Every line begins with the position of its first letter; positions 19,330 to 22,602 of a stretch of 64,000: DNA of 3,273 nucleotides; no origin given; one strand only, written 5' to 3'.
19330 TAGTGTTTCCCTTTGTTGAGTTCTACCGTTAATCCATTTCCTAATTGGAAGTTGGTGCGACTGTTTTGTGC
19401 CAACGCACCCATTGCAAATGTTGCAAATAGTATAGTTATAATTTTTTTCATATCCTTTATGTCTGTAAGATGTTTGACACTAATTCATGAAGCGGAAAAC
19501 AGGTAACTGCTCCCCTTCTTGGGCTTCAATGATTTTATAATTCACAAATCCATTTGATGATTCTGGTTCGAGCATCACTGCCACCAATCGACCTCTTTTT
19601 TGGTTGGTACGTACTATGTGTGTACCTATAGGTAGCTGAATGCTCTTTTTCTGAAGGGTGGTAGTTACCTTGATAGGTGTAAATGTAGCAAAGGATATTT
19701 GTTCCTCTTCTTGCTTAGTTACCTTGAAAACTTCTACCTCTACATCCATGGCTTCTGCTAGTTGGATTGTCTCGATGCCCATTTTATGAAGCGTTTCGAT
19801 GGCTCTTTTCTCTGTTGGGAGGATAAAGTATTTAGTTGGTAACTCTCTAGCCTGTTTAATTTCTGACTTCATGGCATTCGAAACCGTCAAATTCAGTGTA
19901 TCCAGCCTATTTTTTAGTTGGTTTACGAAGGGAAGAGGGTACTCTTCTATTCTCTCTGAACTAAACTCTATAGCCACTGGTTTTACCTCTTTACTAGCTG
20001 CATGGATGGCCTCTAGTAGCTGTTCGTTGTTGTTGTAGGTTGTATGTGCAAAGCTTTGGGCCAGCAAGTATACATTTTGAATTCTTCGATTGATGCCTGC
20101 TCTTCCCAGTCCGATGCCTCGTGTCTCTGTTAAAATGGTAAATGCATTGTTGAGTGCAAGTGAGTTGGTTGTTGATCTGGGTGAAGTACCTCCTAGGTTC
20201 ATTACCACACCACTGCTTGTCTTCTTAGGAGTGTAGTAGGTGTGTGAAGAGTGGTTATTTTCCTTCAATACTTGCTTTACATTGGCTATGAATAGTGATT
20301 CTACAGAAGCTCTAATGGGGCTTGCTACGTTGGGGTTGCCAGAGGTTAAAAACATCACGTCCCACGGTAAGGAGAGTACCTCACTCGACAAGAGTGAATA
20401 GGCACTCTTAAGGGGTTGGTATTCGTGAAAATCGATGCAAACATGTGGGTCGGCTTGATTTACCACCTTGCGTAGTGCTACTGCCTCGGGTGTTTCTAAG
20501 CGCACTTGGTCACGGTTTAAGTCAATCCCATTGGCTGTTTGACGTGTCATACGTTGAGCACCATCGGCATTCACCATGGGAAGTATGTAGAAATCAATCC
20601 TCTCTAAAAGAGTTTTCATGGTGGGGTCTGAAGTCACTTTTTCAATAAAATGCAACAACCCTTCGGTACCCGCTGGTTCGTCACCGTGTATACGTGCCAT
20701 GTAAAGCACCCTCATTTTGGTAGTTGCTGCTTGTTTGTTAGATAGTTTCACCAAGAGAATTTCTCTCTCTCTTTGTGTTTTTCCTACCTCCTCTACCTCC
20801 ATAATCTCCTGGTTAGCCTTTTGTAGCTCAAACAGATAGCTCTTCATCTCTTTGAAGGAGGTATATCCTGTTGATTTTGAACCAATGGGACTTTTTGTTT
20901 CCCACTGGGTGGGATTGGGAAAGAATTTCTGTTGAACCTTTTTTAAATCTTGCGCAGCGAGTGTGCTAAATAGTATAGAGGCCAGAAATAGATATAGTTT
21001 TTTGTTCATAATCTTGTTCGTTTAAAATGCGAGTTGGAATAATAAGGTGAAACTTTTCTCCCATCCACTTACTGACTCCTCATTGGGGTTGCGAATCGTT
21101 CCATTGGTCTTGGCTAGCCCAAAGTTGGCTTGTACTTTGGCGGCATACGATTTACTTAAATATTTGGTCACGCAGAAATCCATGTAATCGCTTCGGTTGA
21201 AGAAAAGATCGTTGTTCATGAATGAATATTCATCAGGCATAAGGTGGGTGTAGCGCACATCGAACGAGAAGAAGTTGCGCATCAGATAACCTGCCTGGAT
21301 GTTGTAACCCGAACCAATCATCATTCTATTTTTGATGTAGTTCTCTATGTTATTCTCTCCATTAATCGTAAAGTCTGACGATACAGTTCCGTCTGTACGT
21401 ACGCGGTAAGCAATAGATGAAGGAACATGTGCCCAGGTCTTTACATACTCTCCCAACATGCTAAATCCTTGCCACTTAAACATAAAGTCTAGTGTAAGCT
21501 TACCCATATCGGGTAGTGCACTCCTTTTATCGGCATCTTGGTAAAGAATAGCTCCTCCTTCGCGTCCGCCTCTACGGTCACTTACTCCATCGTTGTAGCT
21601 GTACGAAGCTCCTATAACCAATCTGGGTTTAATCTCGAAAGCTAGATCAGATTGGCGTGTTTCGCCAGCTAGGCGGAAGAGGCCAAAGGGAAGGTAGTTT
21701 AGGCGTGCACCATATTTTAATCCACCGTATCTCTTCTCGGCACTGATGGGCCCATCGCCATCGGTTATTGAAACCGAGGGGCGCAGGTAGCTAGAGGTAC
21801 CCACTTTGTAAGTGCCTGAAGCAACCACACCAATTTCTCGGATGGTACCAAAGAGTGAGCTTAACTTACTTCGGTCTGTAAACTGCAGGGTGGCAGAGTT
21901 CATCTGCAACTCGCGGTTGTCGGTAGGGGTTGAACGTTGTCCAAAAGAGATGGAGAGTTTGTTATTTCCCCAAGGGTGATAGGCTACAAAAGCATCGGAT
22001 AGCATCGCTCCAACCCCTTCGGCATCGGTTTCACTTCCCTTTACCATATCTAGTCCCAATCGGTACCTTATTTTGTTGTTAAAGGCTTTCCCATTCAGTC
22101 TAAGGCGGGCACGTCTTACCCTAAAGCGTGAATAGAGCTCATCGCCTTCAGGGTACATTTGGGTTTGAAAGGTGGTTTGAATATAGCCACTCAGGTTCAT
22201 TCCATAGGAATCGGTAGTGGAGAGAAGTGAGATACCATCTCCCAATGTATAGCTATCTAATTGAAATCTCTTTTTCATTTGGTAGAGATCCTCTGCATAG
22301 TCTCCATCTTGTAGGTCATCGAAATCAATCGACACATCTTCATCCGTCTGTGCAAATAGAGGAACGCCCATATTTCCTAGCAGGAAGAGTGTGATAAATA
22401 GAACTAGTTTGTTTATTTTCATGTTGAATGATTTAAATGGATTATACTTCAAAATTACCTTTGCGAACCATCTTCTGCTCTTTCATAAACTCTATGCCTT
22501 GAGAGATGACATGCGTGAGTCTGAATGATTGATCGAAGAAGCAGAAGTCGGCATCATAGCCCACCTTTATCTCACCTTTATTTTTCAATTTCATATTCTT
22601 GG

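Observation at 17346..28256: Candidate new utilisation system: SusC/D-free, porin-based locus for an aspartate-rich polyanionic peptide or polymer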

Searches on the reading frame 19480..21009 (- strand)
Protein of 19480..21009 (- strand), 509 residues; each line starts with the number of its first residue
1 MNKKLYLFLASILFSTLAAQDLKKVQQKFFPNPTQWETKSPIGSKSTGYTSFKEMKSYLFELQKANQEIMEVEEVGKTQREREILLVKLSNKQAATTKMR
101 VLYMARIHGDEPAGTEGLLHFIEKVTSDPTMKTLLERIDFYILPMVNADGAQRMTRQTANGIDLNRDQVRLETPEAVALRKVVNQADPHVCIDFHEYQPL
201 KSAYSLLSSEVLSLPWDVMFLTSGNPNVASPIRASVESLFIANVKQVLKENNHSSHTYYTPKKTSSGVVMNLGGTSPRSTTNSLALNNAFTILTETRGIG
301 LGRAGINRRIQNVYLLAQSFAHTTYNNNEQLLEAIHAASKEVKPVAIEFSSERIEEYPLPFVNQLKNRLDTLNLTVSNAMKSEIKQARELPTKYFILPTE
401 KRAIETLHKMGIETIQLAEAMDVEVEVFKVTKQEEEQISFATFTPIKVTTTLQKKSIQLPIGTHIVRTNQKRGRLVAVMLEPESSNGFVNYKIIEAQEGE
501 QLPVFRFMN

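Call 3: search_protein_families(library=pfam, proteins=[window:19480-21009:-], max_evalue=0.01)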
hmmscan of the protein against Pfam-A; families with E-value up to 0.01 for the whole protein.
window:19480-21009:- (509 aa): 1 family
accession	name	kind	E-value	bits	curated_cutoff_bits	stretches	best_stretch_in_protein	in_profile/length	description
PF00246.29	Peptidase_M14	-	6.2e-25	88.8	21.6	1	55-167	1-132/286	Zinc carboxypeptidase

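Call 4: search_protein_families(library=ncbifam, proteins=[window:19480-21009:-], max_evalue=0.01)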
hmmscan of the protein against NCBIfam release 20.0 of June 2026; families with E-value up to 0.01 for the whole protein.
window:19480-21009:- (509 aa): 2 families
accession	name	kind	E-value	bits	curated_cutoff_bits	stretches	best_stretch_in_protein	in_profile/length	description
NF052223.1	ActylOrnDeactShew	equivalog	5.5e-08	32.3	400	1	70-167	38-127/269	N-acetyl-ornithine deacetylase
NF007897.0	PRK10602.1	equivalog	8.8e-06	24.9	157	1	96-167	37-100/237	murein tripeptide amidase MpaA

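Call 23: search_solved_structures(query=window:19480-21009:-, max_evalue=0.01, show_alignments=1)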
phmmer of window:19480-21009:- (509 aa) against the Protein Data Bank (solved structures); distinct sequences matched with E-value up to 0.01: 21.
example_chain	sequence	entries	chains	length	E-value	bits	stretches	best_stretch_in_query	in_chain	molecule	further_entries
3l2n_A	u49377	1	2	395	2.3e-06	29.9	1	69-173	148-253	Peptidase M14, carboxypeptidase A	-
3k2k_A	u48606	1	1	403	2.9e-06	29.6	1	67-205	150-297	putative carboxypeptidase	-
4b6z_A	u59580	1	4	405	4.3e-06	29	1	70-203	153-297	FAMILY M14 UNASSIGNED PEPTIDASE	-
1jqg_A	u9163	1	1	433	5.5e-06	28.6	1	50-151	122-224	carboxypeptidase A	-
3ieh_A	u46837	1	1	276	2.2e-05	26.6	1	85-167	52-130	Putative metallopeptidase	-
1uwy_A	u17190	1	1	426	2.7e-05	26.3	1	55-156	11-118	CARBOXYPEPTIDASE M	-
1h8l_A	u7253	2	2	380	0.00011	24.4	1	51-156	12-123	CARBOXYPEPTIDASE GP180 RESIDUES 503-882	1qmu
4a37_A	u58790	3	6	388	0.00019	23.6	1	72-171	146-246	METALLO-CARBOXYPEPTIDASE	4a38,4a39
3mn8_A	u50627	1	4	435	0.00044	22.4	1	48-194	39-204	LP15968p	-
3dgv_A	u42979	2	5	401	0.00074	21.6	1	32-152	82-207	Carboxypeptidase B2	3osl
7neu_A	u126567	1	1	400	0.0028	19.7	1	4-152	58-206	Carboxypeptidase B2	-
7nee_A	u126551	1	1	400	0.0029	19.7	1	4-152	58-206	Carboxypeptidase B2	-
4p10_A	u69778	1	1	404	0.0029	19.7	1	4-152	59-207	Carboxypeptidase B2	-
5hvf_A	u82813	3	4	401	0.0029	19.6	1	4-152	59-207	Carboxypeptidase B2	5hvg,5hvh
3d66_A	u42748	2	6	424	0.0031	19.6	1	4-152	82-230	Carboxypeptidase B2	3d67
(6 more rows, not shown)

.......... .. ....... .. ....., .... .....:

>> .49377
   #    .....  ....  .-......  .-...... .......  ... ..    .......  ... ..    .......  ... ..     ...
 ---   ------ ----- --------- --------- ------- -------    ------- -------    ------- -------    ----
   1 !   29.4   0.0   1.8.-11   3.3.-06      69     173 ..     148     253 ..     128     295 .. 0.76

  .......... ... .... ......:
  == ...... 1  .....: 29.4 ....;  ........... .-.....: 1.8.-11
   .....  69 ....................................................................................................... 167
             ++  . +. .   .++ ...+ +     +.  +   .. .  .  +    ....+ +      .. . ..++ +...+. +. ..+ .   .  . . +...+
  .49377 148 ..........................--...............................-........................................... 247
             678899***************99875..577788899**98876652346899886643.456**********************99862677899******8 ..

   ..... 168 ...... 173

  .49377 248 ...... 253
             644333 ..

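Call 47: find_homologous_proteins(query=window:19480-21009:-, max_evalue=1e-10)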
Query window:19480-21009:- (509 aa): 74 proteins with E <= 1e-10 among 8000 candidates.
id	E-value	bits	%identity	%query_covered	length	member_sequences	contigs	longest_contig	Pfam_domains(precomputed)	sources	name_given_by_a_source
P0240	0.0e+0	1111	100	100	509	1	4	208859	PF00246.30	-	-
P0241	7.9e-248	841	73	100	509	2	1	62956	PF00246.30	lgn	-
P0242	7.6e-223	758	68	100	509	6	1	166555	PF00246.30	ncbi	ncbi:MAG: M14 family zinc carboxypeptidase [Bacteroidales bacterium]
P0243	7.6e-220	748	67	100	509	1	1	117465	PF00246.30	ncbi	ncbi:MAG: M14 family zinc carboxypeptidase [Bacteroidales bacterium]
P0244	6.9e-209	712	63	96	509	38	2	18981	PF00246.30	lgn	-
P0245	3.9e-189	647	55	100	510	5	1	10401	PF00246.30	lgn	-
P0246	9.9e-188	643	53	100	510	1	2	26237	PF00246.30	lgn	-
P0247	7.2e-187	640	55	99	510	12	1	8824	PF00246.30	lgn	-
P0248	2.2e-186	638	55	100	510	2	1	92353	PF00246.30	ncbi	ncbi:MAG: M14 family zinc carboxypeptidase [Bacteroidales bacterium]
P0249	2.1e-185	635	55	100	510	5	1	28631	PF00246.30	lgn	-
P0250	6.6e-184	630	54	100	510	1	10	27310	PF00246.30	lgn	-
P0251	1.0e-183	629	55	99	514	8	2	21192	PF00246.30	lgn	-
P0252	3.0e-183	628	54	100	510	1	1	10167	PF00246.30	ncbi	ncbi:MAG: M14 family zinc carboxypeptidase [Bacteroidales bacterium]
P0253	3.0e-182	625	55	100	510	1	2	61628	PF00246.30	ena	-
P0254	1.2e-181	623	55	100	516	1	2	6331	PF00246.30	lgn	-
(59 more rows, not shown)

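Call 50: search_solved_structures(query=A3, max_evalue=0.001, show_alignments=3)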
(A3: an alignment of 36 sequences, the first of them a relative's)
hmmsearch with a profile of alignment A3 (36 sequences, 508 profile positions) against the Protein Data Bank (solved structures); distinct sequences matched with E-value up to 0.001: 61 (the best 60 are shown).
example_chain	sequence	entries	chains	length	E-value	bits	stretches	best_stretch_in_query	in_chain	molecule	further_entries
1uwy_A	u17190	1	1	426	5.7e-15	58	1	52-167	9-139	CARBOXYPEPTIDASE M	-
7eqx_C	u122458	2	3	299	1.1e-14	57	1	47-152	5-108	Carboxypeptidase B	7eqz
3mn8_A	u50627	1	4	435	7.6e-14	54.2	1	42-181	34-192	LP15968p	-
1jqg_A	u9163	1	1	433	8.1e-14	54.2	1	47-152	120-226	carboxypeptidase A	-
1h8l_A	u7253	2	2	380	9.3e-14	54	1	50-167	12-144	CARBOXYPEPTIDASE GP180 RESIDUES 503-882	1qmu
3d4u_A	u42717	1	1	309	1.4e-12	50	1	46-152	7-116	Carboxypeptidase B2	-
3dgv_A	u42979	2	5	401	1.6e-12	49.9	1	45-152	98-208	Carboxypeptidase B2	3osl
8qvo_A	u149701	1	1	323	3.7e-12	48.7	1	45-152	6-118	Carboxypeptidase T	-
7aqp_A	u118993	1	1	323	3.8e-12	48.7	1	45-152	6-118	Carboxypeptidase T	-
6f6q_A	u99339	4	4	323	3.8e-12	48.6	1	45-152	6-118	Carboxypeptidase T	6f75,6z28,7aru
6f79_A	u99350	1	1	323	3.8e-12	48.6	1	45-152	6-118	Carboxypeptidase T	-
3v38_A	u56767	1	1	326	3.9e-12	48.6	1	45-152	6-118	Carboxypeptidase T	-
3prt_A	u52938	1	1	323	3.9e-12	48.6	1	45-152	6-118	Carboxypeptidase T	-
3qnv_A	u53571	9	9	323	4e-12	48.6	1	45-152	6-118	Carboxypeptidase T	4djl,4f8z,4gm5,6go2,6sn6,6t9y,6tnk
4iav_A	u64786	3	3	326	4e-12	48.6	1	45-152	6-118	Carboxypeptidase T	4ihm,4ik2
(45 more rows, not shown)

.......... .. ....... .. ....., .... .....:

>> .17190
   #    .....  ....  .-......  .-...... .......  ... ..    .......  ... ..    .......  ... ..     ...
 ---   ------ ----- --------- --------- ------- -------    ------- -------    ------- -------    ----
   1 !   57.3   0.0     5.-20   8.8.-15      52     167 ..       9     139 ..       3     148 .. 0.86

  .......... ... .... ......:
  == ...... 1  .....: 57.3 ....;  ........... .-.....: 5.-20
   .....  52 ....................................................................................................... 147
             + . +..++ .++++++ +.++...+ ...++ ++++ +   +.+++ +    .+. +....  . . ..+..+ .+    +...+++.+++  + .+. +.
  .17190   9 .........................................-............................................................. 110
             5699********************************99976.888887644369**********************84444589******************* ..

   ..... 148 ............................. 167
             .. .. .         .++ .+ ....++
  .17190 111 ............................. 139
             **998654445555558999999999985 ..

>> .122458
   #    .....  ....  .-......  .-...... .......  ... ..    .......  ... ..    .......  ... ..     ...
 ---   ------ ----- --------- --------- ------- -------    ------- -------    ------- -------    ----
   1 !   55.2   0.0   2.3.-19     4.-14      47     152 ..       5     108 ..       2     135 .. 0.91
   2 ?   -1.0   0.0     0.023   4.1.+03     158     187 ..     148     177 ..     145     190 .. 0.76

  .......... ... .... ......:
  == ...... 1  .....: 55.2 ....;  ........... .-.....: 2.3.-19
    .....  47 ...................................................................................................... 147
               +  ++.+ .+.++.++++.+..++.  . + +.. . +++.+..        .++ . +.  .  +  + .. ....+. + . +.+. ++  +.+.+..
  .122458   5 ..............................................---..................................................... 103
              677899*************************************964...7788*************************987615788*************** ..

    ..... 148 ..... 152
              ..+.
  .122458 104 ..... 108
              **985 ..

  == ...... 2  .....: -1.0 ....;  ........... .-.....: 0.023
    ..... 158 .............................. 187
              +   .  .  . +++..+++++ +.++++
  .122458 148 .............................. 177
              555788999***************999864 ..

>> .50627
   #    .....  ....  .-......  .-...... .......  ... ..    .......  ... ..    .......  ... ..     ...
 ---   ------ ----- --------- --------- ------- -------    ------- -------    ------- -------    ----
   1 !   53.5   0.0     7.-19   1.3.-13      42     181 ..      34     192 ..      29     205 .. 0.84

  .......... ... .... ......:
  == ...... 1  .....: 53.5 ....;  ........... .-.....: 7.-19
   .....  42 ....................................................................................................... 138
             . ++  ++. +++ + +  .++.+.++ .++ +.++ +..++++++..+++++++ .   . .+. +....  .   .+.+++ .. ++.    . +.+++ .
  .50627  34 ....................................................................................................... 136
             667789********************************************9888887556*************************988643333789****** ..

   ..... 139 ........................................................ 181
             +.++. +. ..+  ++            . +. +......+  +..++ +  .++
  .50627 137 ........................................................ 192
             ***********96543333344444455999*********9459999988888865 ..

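Call 58: predict_structure(alignment_id=A3)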
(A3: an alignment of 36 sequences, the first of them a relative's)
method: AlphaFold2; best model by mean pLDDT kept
length: 509 residues; sequences in the alignment: 36
mean_pLDDT: 92.6   pTM: 0.91
mean pLDDT of the five models: 92.6, 92.1, 91.8, 91.3, 90.9
residues with pLDDT >= 90: 415; 70-90: 79; 50-70: 10; < 50: 5
segments of 3 or more residues with pLDDT < 50: 15-19
pLDDT, mean of each block of 10 residues (from residue 1): 76 53 84 87 92 98 97 98 98 84 97 98 97 96 98 95 90 96 96 95 90 95 92 96 97 93 89 79 92 94 91 98 97 94 92 95 94 94 93 97 96 97 98 87 89 97 96 92 91 95 96
secondary structure, 60 per line:
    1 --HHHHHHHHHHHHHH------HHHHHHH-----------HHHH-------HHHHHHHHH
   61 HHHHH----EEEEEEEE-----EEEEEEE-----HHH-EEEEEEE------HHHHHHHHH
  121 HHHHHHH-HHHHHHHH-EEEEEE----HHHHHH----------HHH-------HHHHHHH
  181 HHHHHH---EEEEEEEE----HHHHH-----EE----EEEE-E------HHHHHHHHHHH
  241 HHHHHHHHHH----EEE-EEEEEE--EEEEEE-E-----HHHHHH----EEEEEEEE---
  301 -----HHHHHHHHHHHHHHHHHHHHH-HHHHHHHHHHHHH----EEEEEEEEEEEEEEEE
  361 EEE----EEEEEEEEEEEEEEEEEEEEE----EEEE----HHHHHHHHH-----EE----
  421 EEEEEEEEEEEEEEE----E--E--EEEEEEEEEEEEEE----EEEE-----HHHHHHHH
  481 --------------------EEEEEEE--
elements in order: H3-16 H23-29 H41-44 H52-65 E70-77 E83-89 E99-105 H112-127 H129-136 E138-143 H148-153 H174-186 E190-197 H202-206 E218-221 H230-250 E255-257 E259-264 E267-272 H280-285 E290-297 H306-326 H328-340 E345-363 E368-388 E393-396 H401-409 E421-435 E446-459 E464-467 H473-480 E501-507

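Call 62: fold_search(model_id=the predicted structure, library=pdb)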
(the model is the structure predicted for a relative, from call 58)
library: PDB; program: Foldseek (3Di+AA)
matches with E <= 10: 1581; with E <= 0.001: 209
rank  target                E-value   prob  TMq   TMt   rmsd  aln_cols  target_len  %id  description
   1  2bo9_A                1.9e-14  1.00  0.43  0.68   4.5       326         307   15  Human carboxypeptidase A4 in complex with human latexin. (released 2005-04-15)
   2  2ctb                  2.1e-14  1.00  0.42  0.67   3.7       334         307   14  THE HIGH RESOLUTION CRYSTAL STRUCTURE OF THE COMPLEX BETWEEN CARBOXYPEPTIDASE A AND L-PHENYL LACTATE (released 1994-01-31)
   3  3v38                  2.1e-14  1.00  0.43  0.65   5.4       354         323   16  Carboxypeptidase T mutant L254N (released 2012-12-19)
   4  3prt                  2.7e-14  1.00  0.43  0.65   4.6       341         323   16  Mutant of the Carboxypeptidase T (released 2011-11-30)
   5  4uee_B                2.9e-14  1.00  0.42  0.67   3.9       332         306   16  Crystal structure of the human CARBOXYPEPTIDASE A1 in complex with the PHOSPHINIC INHIBITOR Acetyl-Leu-Ala-Y(PO2CH2)-h (released 2016-01-20)
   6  8qvo                  3.2e-14  1.00  0.43  0.65   5.4       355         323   15  L211Q, L254N, T262G mutant of carboxypeptidase T from Thermoactinomyces vulgaris (released 2024-01-17)
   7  6f79                  5.8e-14  1.00  0.43  0.65   5.0       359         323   16  Carboxypeptidase T mutant L211Q with Sulphamoil Arginine (released 2018-08-15)
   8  3fju_A                6.5e-14  1.00  0.42  0.68   3.9       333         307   16  Ascaris suum carboxypeptidase inhibitor in complex with human carboxypeptidase A1 (released 2008-12-30)
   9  1obr                  7.8e-14  1.00  0.43  0.65   3.9       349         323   16  CARBOXYPEPTIDASE T (released 1997-01-11)
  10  5om9_B                7.8e-14  1.00  0.41  0.52   5.7       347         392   16  Crystal structure of the human CARBOXYPEPTIDASE A1 in complex with a thiirane mechanism-based inhibitor (released 2017-08-09)
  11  2abz_A                8.3e-14  1.00  0.42  0.68   4.3       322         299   14  Crystal structure of C19A/C43A mutant of leech carboxypeptidase inhibitor in complex with bovine carboxypeptidase A (released 2006-01-31)
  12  1cpx                  8.8e-14  1.00  0.43  0.69   3.4       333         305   14  BETA FORM OF CARBOXYPEPTIDASE A (RESIDUES 3-307) FROM BOVINE PANCREAS IN AN ORTHORHOMBIC CRYSTAL FORM WITH TWO ZINC IONS (released 1998-08-05)
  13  3cpa                  8.8e-14  1.00  0.43  0.68   4.2       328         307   14  X-RAY CRYSTALLOGRAPHIC INVESTIGATION OF SUBSTRATE BINDING TO CARBOXYPEPTIDASE A AT SUBZERO TEMPERATURE (released 1982-07-29)
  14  1kwm_A                8.8e-14  1.00  0.43  0.53   5.0       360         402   16  Human procarboxypeptidase B: Three-dimensional structure and implications for thrombin-activatable fibrinolysis inhibi (released 2002-06-05)
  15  2v77_A                9.3e-14  1.00  0.42  0.68   3.8       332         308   16  Crystal Structure of Human Carboxypeptidase A1 (released 2008-07-01)
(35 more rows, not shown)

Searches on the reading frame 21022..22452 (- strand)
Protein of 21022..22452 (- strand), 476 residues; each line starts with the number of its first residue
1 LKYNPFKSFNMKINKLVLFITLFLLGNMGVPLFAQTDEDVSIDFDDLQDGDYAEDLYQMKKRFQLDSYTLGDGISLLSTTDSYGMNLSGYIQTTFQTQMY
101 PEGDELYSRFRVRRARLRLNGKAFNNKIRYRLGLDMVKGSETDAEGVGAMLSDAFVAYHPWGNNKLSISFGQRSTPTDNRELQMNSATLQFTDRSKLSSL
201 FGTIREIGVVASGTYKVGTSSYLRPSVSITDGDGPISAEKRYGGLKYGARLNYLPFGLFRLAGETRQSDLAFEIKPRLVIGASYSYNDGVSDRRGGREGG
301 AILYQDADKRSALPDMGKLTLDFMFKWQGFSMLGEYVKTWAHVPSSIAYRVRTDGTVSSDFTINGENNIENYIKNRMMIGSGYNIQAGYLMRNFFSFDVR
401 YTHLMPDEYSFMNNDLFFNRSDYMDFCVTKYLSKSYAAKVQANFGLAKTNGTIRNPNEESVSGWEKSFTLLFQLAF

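Call 3: search_protein_families(library=pfam, proteins=[window:21022-22452:-], max_evalue=0.01)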
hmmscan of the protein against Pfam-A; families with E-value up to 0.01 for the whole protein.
window:21022-22452:- (476 aa): 1 family
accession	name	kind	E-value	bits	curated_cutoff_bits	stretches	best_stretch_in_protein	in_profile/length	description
PF07396.17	Porin_O_P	-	2.7e-07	30.6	20.9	1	91-272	7-191/370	Phosphate-selective porin O and P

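Call 4: search_protein_families(library=ncbifam, proteins=[window:21022-22452:-], max_evalue=0.01)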
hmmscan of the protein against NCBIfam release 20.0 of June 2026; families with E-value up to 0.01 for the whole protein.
window:21022-22452:- (476 aa): 1 family
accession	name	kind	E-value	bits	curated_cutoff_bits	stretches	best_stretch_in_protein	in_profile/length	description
TIGR00132.1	gatA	equivalog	0.0062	15.3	481.1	0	236-284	305-352/466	Asp-tRNA(Asn)/Glu-tRNA(Gln) amidotransferase subunit GatA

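Call 55: search_solved_structures(query=A4, max_evalue=1, show_alignments=1)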
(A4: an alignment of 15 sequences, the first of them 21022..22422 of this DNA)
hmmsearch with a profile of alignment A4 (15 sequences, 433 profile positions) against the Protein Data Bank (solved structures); distinct sequences matched with E-value up to 1: 0.
